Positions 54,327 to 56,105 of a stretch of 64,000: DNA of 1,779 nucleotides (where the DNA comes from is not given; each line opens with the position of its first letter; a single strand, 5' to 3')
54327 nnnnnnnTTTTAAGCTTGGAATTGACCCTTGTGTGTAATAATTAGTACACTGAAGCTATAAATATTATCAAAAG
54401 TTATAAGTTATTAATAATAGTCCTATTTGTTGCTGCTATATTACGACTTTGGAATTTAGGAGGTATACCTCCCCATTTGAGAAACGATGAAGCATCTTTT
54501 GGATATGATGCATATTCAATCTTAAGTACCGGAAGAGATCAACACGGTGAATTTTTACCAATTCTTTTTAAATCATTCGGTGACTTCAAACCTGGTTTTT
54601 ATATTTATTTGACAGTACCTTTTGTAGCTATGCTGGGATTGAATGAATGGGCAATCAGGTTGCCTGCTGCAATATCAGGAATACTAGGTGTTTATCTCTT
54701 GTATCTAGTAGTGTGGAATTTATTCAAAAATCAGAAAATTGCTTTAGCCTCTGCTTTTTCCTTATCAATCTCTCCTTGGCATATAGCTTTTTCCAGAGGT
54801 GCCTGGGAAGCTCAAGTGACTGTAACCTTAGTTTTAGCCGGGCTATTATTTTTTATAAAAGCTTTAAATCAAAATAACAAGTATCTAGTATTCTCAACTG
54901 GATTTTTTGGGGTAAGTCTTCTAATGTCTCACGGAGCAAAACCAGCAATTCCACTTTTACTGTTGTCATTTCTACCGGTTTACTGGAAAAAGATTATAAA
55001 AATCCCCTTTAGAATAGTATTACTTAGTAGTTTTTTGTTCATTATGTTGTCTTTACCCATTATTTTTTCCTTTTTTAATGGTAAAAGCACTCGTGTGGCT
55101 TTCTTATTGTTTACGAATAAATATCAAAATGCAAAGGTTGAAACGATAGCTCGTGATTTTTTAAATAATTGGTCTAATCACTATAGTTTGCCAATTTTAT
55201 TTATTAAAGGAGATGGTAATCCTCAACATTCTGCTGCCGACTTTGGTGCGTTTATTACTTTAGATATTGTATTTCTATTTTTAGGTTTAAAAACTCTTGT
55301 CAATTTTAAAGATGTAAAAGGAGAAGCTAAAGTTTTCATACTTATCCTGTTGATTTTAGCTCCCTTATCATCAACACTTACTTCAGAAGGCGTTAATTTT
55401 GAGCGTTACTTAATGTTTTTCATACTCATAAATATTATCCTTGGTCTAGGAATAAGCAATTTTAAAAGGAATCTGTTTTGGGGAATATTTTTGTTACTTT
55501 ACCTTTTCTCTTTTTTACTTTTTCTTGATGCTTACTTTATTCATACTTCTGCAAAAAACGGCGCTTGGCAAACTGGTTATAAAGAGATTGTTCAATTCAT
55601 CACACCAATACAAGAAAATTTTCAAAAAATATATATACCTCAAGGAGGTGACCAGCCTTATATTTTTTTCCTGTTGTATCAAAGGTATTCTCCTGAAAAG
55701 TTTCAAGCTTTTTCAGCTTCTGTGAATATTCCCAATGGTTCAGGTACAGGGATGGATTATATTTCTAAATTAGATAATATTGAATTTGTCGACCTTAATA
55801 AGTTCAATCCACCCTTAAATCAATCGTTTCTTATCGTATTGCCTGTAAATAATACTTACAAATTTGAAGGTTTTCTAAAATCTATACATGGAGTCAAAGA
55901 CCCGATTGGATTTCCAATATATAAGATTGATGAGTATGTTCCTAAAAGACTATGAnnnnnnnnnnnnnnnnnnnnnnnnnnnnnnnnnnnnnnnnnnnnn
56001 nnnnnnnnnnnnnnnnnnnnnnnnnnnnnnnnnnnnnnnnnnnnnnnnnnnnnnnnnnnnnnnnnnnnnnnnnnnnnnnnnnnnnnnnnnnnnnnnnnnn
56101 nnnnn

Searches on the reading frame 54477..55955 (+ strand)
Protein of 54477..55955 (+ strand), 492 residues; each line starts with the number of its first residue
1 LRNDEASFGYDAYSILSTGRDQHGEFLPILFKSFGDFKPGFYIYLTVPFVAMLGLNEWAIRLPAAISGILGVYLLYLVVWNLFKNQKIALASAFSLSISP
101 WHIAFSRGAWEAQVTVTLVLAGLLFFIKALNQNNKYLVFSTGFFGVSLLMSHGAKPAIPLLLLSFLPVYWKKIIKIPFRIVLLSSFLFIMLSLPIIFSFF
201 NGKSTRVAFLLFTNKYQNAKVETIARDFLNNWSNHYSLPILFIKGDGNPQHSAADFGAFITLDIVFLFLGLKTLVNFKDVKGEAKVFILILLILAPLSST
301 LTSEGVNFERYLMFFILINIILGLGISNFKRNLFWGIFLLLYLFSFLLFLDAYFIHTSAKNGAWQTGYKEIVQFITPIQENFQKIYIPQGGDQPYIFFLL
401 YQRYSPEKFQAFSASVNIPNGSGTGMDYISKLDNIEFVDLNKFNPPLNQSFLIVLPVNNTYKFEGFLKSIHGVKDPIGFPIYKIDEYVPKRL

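Call 24: search_protein_families(library=pfam, proteins=[window:54477-55955:+], max_evalue=0.0001)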
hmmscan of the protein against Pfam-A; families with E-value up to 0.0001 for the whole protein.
window:54477-55955:+ (492 aa): 1 family
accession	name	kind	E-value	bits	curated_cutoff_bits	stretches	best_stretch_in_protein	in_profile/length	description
PF13231.12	PMT_2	-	3.1e-11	44.2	26.1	1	41-191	5-154/160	Dolichyl-phosphate-mannose-protein mannosyltransferase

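Call 58: search_protein_families(library=ncbifam, proteins=[window:54477-55955:+], max_evalue=0.001)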
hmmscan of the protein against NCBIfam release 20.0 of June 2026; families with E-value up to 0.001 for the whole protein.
window:54477-55955:+ (492 aa): 1 family
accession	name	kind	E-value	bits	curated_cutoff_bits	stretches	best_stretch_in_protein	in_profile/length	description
TIGR03663.1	TIGR03663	subfamily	1.1e-06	27.9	126.25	1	41-170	54-178/435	flippase activity-associated protein Agl23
